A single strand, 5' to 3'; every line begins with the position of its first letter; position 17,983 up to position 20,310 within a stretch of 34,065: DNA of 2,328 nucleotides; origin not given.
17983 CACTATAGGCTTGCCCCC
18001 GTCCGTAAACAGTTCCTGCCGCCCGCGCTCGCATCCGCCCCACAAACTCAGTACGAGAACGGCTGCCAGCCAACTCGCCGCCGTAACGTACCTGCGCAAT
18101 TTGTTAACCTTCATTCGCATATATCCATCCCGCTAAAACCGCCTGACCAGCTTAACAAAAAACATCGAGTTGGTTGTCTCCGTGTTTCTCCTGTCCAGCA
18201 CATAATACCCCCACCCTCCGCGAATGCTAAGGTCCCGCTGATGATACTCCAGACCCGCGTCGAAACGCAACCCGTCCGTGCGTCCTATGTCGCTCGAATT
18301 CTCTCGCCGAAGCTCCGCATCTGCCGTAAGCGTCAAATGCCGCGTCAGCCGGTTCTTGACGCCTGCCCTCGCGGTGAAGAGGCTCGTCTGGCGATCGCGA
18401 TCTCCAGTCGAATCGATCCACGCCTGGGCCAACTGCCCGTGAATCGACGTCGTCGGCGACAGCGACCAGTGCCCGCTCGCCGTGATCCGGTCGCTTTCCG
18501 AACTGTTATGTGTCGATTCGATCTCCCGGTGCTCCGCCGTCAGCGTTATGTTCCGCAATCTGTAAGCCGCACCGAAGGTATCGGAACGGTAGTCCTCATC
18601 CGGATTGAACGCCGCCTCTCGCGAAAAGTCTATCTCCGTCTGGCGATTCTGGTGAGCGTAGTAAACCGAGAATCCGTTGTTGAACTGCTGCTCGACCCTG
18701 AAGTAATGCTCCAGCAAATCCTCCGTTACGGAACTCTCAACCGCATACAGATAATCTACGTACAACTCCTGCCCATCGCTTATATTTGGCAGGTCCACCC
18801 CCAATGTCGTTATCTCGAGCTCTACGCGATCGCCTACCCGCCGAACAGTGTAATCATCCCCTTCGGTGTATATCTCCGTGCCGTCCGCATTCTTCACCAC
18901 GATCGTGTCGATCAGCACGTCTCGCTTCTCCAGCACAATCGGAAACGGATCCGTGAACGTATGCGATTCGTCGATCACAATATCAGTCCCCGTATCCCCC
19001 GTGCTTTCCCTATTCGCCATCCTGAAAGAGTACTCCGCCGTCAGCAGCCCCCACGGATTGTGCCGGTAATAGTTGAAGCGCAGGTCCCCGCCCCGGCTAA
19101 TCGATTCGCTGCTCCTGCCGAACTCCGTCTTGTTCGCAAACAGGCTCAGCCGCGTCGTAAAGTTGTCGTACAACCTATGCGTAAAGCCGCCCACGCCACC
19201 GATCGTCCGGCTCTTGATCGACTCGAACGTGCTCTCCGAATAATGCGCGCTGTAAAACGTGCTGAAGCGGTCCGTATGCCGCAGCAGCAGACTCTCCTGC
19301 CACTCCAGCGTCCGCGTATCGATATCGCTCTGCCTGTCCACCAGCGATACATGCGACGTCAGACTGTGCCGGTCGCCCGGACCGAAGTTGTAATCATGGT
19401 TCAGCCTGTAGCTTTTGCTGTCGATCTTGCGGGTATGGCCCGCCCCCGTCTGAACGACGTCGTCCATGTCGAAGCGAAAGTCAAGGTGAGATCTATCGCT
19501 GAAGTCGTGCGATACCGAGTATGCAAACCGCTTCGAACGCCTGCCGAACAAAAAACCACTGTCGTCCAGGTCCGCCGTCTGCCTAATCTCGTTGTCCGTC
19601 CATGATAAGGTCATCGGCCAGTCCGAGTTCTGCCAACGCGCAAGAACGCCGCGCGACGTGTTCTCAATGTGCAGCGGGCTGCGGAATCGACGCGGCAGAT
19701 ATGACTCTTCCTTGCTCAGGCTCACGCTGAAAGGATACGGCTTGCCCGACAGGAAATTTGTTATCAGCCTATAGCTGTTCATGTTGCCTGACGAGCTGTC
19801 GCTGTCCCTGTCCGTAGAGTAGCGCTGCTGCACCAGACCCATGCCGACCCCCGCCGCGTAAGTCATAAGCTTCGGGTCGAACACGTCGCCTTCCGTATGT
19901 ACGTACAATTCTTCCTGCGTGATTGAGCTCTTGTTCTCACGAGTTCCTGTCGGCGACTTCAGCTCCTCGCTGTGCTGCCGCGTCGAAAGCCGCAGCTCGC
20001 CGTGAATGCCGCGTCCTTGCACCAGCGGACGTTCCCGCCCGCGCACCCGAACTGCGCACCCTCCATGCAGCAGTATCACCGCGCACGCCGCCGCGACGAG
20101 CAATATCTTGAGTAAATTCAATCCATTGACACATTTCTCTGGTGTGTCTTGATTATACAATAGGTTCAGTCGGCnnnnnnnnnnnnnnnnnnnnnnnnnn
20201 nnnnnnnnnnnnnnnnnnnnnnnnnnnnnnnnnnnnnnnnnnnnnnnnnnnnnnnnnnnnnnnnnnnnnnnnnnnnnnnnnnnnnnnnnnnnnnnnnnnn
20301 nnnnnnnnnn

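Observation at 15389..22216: Five-gene exported operon (NHL propeller - pentahaem - 675-aa barrel - NHL propeller - dodecahaem): candidate outer-membrane electron conduit of non-canonical composition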

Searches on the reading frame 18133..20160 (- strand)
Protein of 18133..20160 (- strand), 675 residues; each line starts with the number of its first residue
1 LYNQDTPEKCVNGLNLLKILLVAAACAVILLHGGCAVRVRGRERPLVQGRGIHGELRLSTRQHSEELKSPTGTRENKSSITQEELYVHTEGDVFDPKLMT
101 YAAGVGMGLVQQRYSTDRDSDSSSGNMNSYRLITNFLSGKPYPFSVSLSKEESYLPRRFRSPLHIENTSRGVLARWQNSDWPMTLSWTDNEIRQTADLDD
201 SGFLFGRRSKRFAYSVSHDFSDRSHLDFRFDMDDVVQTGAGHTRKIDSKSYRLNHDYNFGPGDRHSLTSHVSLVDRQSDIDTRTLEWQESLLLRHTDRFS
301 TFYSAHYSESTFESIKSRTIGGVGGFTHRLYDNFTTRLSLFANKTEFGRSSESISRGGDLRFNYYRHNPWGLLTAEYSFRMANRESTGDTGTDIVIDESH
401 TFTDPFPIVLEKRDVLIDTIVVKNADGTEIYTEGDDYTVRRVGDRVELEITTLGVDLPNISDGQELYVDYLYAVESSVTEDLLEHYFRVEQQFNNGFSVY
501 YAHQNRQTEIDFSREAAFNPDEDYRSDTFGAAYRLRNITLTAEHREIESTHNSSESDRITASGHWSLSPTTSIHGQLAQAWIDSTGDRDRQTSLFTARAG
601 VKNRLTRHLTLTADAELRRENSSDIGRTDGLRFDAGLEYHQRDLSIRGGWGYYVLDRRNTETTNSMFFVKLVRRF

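Call 3: search_protein_families(library=pfam, proteins=[window:18133-20160:-], max_evalue=0.01)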
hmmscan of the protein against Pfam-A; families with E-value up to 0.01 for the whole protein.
window:18133-20160:- (675 aa): 0 families

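Call 4: search_protein_families(library=ncbifam, proteins=[window:18133-20160:-], max_evalue=0.01)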
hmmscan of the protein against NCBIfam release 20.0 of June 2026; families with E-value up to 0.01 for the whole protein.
window:18133-20160:- (675 aa): 1 family
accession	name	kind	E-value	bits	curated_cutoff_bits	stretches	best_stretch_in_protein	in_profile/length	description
NF052337.1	tail_tube_6XGR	equivalog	0.00018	21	60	1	391-478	91-174/245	phage tail tube protein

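Call 7: find_homologous_proteins(query=window:18133-20160:-, max_evalue=0.001)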
Query window:18133-20160:- (675 aa): 44 proteins with E <= 0.001 among 8000 candidates.
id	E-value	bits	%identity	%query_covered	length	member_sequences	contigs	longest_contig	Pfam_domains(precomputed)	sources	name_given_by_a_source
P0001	0.0e+0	1464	100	96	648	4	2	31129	-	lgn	-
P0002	0.0e+0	1167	77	96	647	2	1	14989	-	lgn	-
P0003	0.0e+0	1136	75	96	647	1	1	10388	-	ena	-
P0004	3.3e-229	781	54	99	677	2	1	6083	-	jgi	-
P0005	1.0e-227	776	53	98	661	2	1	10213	-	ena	-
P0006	4.4e-225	767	53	98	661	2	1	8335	-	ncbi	ncbi:MAG: hypothetical protein V3W44_07875 [Dehalococcoidales bacterium]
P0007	1.7e-221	755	52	98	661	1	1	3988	-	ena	-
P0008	1.7e-217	742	51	100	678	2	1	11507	-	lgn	-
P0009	1.2e-215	736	52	98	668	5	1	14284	-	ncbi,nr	ncbi:MAG: hypothetical protein DRP66_01540 [Planctomycetota bacterium]|nr:MAG: hypothetical protein 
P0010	1.1e-211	723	50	99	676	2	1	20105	-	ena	-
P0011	4.2e-211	721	52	97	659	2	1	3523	-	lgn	-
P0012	1.1e-210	720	51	95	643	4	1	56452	-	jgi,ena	jgi:hypothetical protein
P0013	2.7e-202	692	48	99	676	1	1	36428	-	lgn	-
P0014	7.9e-197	674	50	92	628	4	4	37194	-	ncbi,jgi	ncbi:MAG: hypothetical protein ACYSYU_00730 [Planctomycetota bacterium]|jgi:hypothetical protein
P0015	8.0e-191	654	46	99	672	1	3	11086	-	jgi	-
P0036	1.0e-127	446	37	97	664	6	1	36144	-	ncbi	ncbi:MAG: hypothetical protein ACYSWO_18165 [Planctomycetota bacterium]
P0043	1.9e-31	128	26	91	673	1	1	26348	-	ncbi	-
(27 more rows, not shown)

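Call 8: find_encoding_contigs(protein=P0012, flank=10000, max_places=2)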
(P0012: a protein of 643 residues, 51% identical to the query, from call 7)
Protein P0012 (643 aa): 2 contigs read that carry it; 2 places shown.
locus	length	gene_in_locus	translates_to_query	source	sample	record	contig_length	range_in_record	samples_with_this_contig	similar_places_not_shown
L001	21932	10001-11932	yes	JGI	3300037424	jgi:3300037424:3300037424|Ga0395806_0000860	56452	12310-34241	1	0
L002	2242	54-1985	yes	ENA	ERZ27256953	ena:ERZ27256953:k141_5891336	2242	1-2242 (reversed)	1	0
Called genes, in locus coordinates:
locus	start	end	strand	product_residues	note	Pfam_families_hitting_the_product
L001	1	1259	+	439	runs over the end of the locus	PF25323:6TM_PilS (weak), PF02518:HATPase_c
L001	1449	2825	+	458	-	PF03264:Cytochrom_NNT, PF02085:Cytochrom_CIII (faint), PF14522:Cytochrome_C7 (faint), PF14537:Cytochrom_c3_2 (faint)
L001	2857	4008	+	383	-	-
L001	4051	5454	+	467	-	PF02085:Cytochrom_CIII (faint), PF14522:Cytochrome_C7 (faint), PF22678:Cytochrom_c_NrfB-like (faint), PF09699:Paired_CXXCH_1, PF22113:Mtrc-MtrF_II-IV_dom, PF09699:Paired_CXXCH_1, PF14537:Cytochrom_c3_2 (weak), PF09699:Paired_CXXCH_1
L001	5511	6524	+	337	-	PF00515:TPR_1 (faint), PF07719:TPR_2 (faint), PF13181:TPR_8 (faint), PF13424:TPR_12 (faint), PF13428:TPR_14 (faint), PF23914:TPR_CcmH_CycH (faint), PF25063:ARM_TT21_C (faint), PF14559:TPR_19 (weak), +4 more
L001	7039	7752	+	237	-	-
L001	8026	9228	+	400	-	PF01436:NHL (faint)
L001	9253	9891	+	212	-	PF09699:Paired_CXXCH_1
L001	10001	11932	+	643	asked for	-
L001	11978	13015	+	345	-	PF01436:NHL (faint), PF08450:SGL (faint), PF17170:DUF5128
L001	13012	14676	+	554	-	PF14522:Cytochrome_C7 (faint), PF14537:Cytochrom_c3_2 (faint), PF09699:Paired_CXXCH_1 (weak)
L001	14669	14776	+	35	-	-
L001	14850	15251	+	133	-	PF03100:CcmE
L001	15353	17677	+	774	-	PF01578:Cytochrom_C_asm, PF05656:DUF805, PF16327:CcmF_C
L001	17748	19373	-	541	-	PF01564:Spermine_synth (weak)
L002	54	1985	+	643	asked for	-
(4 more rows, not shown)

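Call 9: find_encoding_contigs(protein=P0036, flank=10000, max_places=2)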
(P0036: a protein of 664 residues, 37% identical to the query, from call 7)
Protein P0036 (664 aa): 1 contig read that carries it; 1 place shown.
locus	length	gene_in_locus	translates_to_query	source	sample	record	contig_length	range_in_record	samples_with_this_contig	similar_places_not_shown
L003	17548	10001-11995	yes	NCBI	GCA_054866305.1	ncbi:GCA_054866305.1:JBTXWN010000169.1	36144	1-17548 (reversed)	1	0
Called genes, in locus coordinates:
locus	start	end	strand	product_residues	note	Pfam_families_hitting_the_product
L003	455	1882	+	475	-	PF03264:Cytochrom_NNT, PF14522:Cytochrome_C7 (faint), PF14537:Cytochrom_c3_2 (faint)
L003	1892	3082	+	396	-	-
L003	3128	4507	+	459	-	PF14522:Cytochrome_C7 (faint), PF09699:Paired_CXXCH_1, PF14537:Cytochrom_c3_2 (weak), PF22113:Mtrc-MtrF_II-IV_dom, PF09699:Paired_CXXCH_1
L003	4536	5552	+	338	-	PF13428:TPR_14 (faint), PF13181:TPR_8 (faint), PF00515:TPR_1 (faint), PF07719:TPR_2 (faint), PF21033:RMD1-3 (faint), PF13176:TPR_7 (faint), PF13414:TPR_11 (faint), PF14559:TPR_19, +1 more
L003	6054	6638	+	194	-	PF09699:Paired_CXXCH_1 (weak)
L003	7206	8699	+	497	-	PF01436:NHL (faint), PF07719:TPR_2 (faint)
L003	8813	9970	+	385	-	PF09699:Paired_CXXCH_1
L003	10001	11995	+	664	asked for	-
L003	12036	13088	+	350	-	PF25021:TEN_NHL (faint), PF01436:NHL (faint), PF01731:Arylesterase (faint), PF08450:SGL (faint), PF17170:DUF5128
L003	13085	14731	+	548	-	PF14522:Cytochrome_C7 (faint), PF14537:Cytochrom_c3_2 (faint), PF22678:Cytochrom_c_NrfB-like (faint), PF09699:Paired_CXXCH_1 (weak)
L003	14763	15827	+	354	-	PF01578:Cytochrom_C_asm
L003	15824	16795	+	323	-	-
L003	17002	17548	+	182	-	PF03781:FGE-sulfatase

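Call 10: find_encoding_contigs(protein=P0043, flank=10000, max_places=2)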
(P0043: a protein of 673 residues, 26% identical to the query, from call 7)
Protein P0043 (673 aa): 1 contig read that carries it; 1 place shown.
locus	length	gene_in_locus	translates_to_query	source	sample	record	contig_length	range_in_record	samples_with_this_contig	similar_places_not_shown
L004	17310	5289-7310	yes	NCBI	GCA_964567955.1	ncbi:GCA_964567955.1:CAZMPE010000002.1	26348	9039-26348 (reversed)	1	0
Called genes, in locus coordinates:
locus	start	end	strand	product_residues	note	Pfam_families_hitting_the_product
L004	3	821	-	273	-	?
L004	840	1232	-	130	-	PF03100:CcmE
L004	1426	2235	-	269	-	PF14522:Cytochrome_C7 (faint), PF09699:Paired_CXXCH_1 (faint)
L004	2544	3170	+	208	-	PF14522:Cytochrome_C7 (faint), PF09699:Paired_CXXCH_1 (faint)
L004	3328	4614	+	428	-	PF25021:TEN_NHL (faint), PF01436:NHL (faint), PF17170:DUF5128 (faint), PF08450:SGL (faint)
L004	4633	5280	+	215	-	PF02085:Cytochrom_CIII (faint), PF09699:Paired_CXXCH_1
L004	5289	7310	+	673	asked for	-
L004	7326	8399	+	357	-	PF25021:TEN_NHL (faint), PF08450:SGL (faint), PF22807:TrAA12 (faint), PF01436:NHL (weak), PF17170:DUF5128 (weak)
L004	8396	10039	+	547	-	-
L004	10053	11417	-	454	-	PF14522:Cytochrome_C7 (faint), PF14537:Cytochrom_c3_2 (faint), PF09699:Paired_CXXCH_1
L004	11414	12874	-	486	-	PF03264:Cytochrom_NNT, PF14522:Cytochrome_C7 (faint), PF14537:Cytochrom_c3_2 (faint), PF22113:Mtrc-MtrF_II-IV_dom (weak)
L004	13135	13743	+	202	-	-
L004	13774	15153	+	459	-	PF00072:Response_reg, PF00158:Sigma54_activat, PF14532:Sigma54_activ_2, PF07728:AAA_5, PF25601:AAA_lid_14, PF02954:HTH_8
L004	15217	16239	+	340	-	PF00672:HAMP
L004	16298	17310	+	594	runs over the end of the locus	PF05140:ResB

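Call 22: find_related_loci(query=A2, collection=genome_contigs, flank=10000)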
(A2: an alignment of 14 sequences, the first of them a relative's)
Query A2 (648 aa) in genome_contigs; peptide patterns used: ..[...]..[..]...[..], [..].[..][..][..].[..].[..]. (x = any residue, [..] = any of these).
61 stretches matched a pattern; 6 encode a relative of the query (tblastn E <= 1e-3); 6 distinct loci.
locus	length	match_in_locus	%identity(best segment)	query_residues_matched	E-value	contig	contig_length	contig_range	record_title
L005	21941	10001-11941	77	2-648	0e+0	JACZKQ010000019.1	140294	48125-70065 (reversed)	MAG: Phycisphaerae bacterium isolate MAG49 planctomycetaceae_1_contig_132756, whole genome shotgun sequence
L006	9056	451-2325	54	7-628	0e+0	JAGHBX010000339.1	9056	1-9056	MAG: Planctomycetota bacterium isolate AUK267 PB_MBMC_221_c_000000000406, whole genome shotgun sequence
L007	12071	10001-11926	42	6-648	4e-174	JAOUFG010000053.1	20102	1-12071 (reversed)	MAG: Phycisphaerae bacterium isolate 4_1_July_SF_Bin34 4_1_July_SF_Bin34_scaffold_1085_c1, whole genome shotgun sequence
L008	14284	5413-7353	52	7-648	0e+0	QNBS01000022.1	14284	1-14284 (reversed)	MAG: Planctomycetota bacterium isolate B28_G16 B28_Guay16_scaffold_02568, whole genome shotgun sequence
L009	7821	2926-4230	24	16-452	9e-15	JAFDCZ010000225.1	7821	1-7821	MAG: Deltaproteobacteria bacterium isolate Meg19_02_Bin_150 Meg19_02_Bin_150_scaffold_21888, whole genome shotgun sequen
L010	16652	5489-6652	22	45-430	8e-10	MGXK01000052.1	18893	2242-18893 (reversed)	MAG: Gammaproteobacteria bacterium RBG_16_51_14 RBG_16_scaffold_2093, whole genome shotgun sequence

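Call 26: search_protein_families(library=pfam, proteins=[L010:3024-3722:+, L010:4052-5158:+, L010:5273-7315:+, L010:7312-8364:+, L010:8493-10577:+, L009:792-1709:+, L009:1907-2773:+, L009:2728-4833:+, L009:4596-5897:+, L009:5351-7609:+], max_evalue=0.001)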
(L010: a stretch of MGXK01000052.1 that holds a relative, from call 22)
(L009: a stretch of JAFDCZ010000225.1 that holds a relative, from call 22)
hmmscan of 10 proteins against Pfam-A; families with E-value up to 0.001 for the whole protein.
L010:3024-3722:+ (232 aa): 4 families
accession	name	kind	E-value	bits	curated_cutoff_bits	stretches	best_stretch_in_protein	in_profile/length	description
PF09699.15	Paired_CXXCH_1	-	4.6e-10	39.4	20.6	1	196-232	8-38/41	Doubled CXXCH motif (Paired_CXXCH_1)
PF14522.11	Cytochrome_C7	-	6.3e-07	29.6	24.8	1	194-232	13-50/67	Cytochrome c7 and related cytochrome c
PF22113.1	Mtrc-MtrF_II-IV_dom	-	7e-05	22.9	30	0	52-114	81-129/176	Outer membrane cytochrome MtrC/MtrF-like, domains II/IV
PF03264.19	Cytochrom_NNT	-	0.00013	22.2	24.1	0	190-231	121-165/174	NapC/NirT cytochrome c family, N-terminal region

L010:4052-5158:+ (368 aa): 5 families
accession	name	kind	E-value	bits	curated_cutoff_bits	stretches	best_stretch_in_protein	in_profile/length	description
PF01436.27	NHL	-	1.1e-23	82.5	20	2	216-243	1-28/28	NHL repeat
PF17170.10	DUF5128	-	8.6e-12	45.3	22.9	1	227-293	53-120/321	6-bladed beta-propeller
PF25021.1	TEN_NHL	-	2.1e-09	37.3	27.1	0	263-301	141-177/357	Teneurin NHL domain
PF08450.18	SGL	-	1.3e-07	32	26.3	1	89-297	17-217/246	SMP-30/Gluconolactonase/LRE-like region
PF24684.1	Vgb_lyase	-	5.6e-05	22.5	50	1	130-296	57-213/290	Virginiamycin B lyase family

L010:5273-7315:+ (680 aa): 0 families

L010:7312-8364:+ (350 aa): 4 families
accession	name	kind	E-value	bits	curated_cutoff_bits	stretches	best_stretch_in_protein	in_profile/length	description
PF01436.27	NHL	-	5.2e-29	99.2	20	1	172-200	1-28/28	NHL repeat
PF17170.10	DUF5128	-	3.5e-14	53.2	22.9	2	278-341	53-117/321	6-bladed beta-propeller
PF25021.1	TEN_NHL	-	4e-11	42.9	27.1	1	128-197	29-96/357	Teneurin NHL domain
PF08450.18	SGL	-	6.1e-09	36.3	26.3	0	225-300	139-216/246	SMP-30/Gluconolactonase/LRE-like region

L010:8493-10577:+ (694 aa): 3 families
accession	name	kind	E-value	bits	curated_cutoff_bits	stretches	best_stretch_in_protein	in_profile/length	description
PF09699.15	Paired_CXXCH_1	-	9.8e-19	67.2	20.6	1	249-283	8-37/41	Doubled CXXCH motif (Paired_CXXCH_1)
PF14522.11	Cytochrome_C7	-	5.1e-11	42.7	24.8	0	94-167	3-54/67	Cytochrome c7 and related cytochrome c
PF14537.11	Cytochrom_c3_2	-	2.8e-08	34.5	25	0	576-625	17-68/79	Cytochrome c3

L009:792-1709:+ (305 aa): 2 families
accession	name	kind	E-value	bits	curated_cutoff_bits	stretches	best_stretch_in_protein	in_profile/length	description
PF01436.27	NHL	-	6.9e-16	57.8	20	1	172-195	3-27/28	NHL repeat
PF08450.18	SGL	-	0.00038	20.6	26.3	0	131-186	186-243/246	SMP-30/Gluconolactonase/LRE-like region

L009:1907-2773:+ (288 aa): 5 families
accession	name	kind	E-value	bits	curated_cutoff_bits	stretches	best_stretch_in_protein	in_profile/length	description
PF09699.15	Paired_CXXCH_1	-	4.4e-21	74.7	20.6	2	160-196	1-36/41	Doubled CXXCH motif (Paired_CXXCH_1)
PF22113.1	Mtrc-MtrF_II-IV_dom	-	4.3e-08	33.3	30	1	87-176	74-167/176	Outer membrane cytochrome MtrC/MtrF-like, domains II/IV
PF14537.11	Cytochrom_c3_2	-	1.6e-07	32.1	25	0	138-196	27-78/79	Cytochrome c3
PF14522.11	Cytochrome_C7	-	1.6e-06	28.3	24.8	1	140-196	16-66/67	Cytochrome c7 and related cytochrome c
PF02085.21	Cytochrom_CIII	-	4.8e-06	27.3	22.9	0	138-196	47-101/101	Class III cytochrome C family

L009:2728-4833:+ (701 aa): 1 family
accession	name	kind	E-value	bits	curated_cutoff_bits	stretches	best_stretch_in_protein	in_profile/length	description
PF13505.12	OMP_b-brl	-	0.00047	20.8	28.7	0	467-530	91-155/175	Outer membrane protein beta-barrel domain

L009:4596-5897:+ (433 aa): 8 families
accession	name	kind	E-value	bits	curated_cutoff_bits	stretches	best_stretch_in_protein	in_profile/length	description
PF01436.27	NHL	-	8.1e-33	111.3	20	3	259-287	1-28/28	NHL repeat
PF08450.18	SGL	-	2e-14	54.2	26.3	1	222-295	141-218/246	SMP-30/Gluconolactonase/LRE-like region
PF25021.1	TEN_NHL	-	3.9e-10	39.7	27.1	0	354-386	141-171/357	Teneurin NHL domain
PF17170.10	DUF5128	-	1.7e-08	34.5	22.9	0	365-428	53-117/321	6-bladed beta-propeller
PF24684.1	Vgb_lyase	-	3.3e-07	29.8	50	1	173-387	14-213/290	Virginiamycin B lyase family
PF22701.2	Mala_s_1-like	-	2.1e-05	24.8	27.5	1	159-299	30-168/195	Mal s 1 allergenic protein-like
PF13449.12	Phytase-like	-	0.00067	20.1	27.6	0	264-295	72-102/284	Esterase-like activity of phytase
PF07494.17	Reg_prop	-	0.00093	19.6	20.4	0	176-188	9-21/24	Two component regulator propeller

L009:5351-7609:+ (752 aa): 5 families
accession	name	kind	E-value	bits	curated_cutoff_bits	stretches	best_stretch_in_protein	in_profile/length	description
PF09699.15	Paired_CXXCH_1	-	7.9e-25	86.7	20.6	2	360-393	8-39/41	Doubled CXXCH motif (Paired_CXXCH_1)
PF14522.11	Cytochrome_C7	-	9e-13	48.3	24.8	0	423-506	11-67/67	Cytochrome c7 and related cytochrome c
PF22113.1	Mtrc-MtrF_II-IV_dom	-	1.7e-09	37.9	30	1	422-554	3-130/176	Outer membrane cytochrome MtrC/MtrF-like, domains II/IV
PF14537.11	Cytochrom_c3_2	-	1.3e-08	35.6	25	0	426-510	7-69/79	Cytochrome c3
PF22678.1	Cytochrom_c_NrfB-like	-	1.8e-06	28.8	27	0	652-696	31-72/89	Cytochrome c-type protein NrfB-like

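Call 27: predict_structure(alignment_id=A1)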
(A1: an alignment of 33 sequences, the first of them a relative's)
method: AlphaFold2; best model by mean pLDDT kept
length: 648 residues; sequences in the alignment: 33
mean_pLDDT: 86.3   pTM: 0.69
mean pLDDT of the five models: 86.3, 86.2, 84.9, 84.6, 79.9
residues with pLDDT >= 90: 356; 70-90: 220; 50-70: 61; < 50: 11
segments of 3 or more residues with pLDDT < 50: 1-11
pLDDT, mean of each block of 10 residues (from residue 1): 40 61 88 91 82 92 88 93 86 83 94 91 85 78 94 90 86 68 94 93 92 79 96 93 94 89 95 95 87 94 91 91 84 95 95 89 76 73 79 78 71 73 65 73 79 90 95 95 71 79 94 94 87 94 94 89 89 94 96 87 94 94 93 88 95
secondary structure, 60 per line:
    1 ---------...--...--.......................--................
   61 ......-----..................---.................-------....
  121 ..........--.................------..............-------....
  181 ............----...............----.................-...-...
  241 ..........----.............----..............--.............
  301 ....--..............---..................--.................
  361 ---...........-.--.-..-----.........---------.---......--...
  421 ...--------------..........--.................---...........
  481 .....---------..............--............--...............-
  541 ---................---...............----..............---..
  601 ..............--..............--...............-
elements in order: E10-12 E15-17 E20-42 E45-66 E72-89 E93-109 E117-130 E133-149 E156-169 E177-192 E197-211 E216-232 E238-250 E255-267 E272-285 E288-304 E307-320 E324-341 E344-360 E364-374 E388-396 E410-415 E418-423 E438-447 E450-466 E470-485 E495-508 E511-522 E525-539 E544-559 E563-577 E582-595 E599-614 E617-630 E633-647
